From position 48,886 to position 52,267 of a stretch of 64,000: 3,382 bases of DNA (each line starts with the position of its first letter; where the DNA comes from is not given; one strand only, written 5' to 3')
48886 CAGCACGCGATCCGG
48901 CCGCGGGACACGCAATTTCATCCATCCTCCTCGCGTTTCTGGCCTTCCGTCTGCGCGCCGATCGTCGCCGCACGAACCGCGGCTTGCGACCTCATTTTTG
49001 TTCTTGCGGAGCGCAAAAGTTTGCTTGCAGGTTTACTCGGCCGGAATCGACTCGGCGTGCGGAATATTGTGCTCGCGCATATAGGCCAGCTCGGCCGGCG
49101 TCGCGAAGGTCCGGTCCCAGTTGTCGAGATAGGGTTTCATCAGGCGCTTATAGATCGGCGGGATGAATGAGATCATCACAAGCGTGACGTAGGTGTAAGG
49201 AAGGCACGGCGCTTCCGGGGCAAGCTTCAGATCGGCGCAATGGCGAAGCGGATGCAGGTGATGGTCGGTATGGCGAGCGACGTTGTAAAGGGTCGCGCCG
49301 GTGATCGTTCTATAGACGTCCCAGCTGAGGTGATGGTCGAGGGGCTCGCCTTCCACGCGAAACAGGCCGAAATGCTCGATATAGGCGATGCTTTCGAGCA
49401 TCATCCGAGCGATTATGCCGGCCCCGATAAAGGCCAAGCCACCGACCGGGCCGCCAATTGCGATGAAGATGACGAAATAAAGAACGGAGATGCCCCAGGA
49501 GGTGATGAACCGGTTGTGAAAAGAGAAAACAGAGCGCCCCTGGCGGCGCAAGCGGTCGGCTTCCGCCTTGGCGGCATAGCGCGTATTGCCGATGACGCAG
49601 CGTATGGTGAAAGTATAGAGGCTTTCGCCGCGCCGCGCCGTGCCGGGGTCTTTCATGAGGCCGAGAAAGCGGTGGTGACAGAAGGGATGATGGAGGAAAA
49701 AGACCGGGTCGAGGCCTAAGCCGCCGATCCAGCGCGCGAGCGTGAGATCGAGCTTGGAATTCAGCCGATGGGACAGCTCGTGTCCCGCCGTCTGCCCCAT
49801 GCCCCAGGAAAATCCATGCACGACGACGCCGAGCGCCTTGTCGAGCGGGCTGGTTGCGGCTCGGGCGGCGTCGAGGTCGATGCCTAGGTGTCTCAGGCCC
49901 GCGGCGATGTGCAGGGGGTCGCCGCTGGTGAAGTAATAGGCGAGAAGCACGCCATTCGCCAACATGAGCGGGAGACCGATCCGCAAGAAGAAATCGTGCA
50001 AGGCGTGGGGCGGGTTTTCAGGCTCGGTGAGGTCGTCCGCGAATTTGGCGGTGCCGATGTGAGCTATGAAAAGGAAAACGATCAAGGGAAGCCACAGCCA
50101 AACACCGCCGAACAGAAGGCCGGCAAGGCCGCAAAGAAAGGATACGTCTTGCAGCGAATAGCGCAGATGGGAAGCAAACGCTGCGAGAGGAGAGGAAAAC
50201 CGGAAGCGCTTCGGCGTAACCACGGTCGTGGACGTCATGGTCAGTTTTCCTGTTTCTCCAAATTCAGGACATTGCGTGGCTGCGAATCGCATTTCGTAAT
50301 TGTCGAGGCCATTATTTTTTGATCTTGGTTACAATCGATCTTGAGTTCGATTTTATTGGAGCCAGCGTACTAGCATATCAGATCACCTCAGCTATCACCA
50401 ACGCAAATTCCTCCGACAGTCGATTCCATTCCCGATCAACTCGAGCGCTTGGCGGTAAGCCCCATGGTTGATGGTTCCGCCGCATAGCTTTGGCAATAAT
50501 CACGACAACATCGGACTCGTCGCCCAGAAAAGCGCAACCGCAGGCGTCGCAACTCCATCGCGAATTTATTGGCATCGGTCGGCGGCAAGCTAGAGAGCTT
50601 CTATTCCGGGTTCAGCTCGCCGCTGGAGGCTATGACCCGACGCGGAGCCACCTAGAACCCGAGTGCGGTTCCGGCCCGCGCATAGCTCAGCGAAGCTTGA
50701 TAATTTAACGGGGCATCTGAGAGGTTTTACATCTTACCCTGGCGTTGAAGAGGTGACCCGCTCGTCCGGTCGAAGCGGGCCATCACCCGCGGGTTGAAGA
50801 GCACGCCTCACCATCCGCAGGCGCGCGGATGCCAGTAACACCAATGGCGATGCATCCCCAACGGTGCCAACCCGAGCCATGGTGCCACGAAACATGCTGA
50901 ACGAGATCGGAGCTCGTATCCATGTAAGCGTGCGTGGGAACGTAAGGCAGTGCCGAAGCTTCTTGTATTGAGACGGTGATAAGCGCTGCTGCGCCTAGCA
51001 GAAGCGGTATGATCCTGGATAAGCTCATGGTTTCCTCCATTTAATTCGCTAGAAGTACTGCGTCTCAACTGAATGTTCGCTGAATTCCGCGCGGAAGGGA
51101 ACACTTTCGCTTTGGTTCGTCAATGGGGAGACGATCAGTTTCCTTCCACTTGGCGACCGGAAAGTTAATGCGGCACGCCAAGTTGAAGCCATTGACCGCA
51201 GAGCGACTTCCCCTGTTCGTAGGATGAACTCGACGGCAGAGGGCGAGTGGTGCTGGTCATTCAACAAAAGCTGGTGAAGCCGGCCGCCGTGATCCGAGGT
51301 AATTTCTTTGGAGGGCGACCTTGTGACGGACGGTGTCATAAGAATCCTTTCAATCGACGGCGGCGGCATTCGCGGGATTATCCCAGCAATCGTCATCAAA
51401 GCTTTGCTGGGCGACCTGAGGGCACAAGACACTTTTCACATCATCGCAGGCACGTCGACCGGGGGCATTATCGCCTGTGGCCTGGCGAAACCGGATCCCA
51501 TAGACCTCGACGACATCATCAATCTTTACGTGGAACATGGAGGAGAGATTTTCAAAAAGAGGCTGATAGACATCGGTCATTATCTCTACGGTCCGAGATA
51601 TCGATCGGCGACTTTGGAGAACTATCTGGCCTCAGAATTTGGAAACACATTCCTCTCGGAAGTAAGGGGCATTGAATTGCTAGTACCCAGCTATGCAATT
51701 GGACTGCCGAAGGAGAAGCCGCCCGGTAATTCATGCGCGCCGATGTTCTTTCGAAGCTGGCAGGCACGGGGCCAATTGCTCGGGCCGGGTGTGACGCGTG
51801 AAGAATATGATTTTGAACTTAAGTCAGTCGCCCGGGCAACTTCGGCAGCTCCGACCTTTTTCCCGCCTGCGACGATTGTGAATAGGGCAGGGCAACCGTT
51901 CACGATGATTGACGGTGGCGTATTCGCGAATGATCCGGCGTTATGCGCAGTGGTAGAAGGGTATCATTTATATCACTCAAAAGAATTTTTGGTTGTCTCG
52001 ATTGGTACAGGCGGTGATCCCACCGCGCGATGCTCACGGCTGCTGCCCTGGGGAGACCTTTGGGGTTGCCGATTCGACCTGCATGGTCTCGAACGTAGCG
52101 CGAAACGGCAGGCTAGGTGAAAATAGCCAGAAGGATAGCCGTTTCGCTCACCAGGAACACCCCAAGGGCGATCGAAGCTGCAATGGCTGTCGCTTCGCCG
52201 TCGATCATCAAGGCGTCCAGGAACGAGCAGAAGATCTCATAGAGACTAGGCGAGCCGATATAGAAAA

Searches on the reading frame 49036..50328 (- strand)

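Call 55: search_protein_families(library=pfam, proteins=[window:49036-50328:-], max_evalue=0.0001)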
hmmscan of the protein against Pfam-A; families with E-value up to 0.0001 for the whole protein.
window:49036-50328:- (431 aa): 1 family
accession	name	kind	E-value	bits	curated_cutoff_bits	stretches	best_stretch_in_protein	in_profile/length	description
PF00487.30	FA_desaturase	-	4.6e-17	63.1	29.7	1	169-370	10-234/253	Fatty acid desaturase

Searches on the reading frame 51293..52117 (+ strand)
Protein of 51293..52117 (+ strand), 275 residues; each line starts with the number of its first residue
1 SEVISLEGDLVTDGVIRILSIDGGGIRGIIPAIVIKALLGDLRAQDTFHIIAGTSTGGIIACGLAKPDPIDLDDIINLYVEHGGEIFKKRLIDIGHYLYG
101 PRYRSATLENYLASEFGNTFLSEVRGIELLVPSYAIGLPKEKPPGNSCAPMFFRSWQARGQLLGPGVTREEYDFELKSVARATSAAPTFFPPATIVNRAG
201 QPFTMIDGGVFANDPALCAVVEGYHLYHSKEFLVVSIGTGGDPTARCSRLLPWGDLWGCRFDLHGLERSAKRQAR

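Call 55: search_protein_families(library=pfam, proteins=[window:51293-52117:+], max_evalue=0.0001)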
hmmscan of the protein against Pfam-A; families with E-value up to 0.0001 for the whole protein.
window:51293-52117:+ (275 aa): 1 family
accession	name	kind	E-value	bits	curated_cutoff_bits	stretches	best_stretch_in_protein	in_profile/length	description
PF01734.28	Patatin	-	5e-26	92.5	27.7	1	19-217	1-188/191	Patatin-like phospholipase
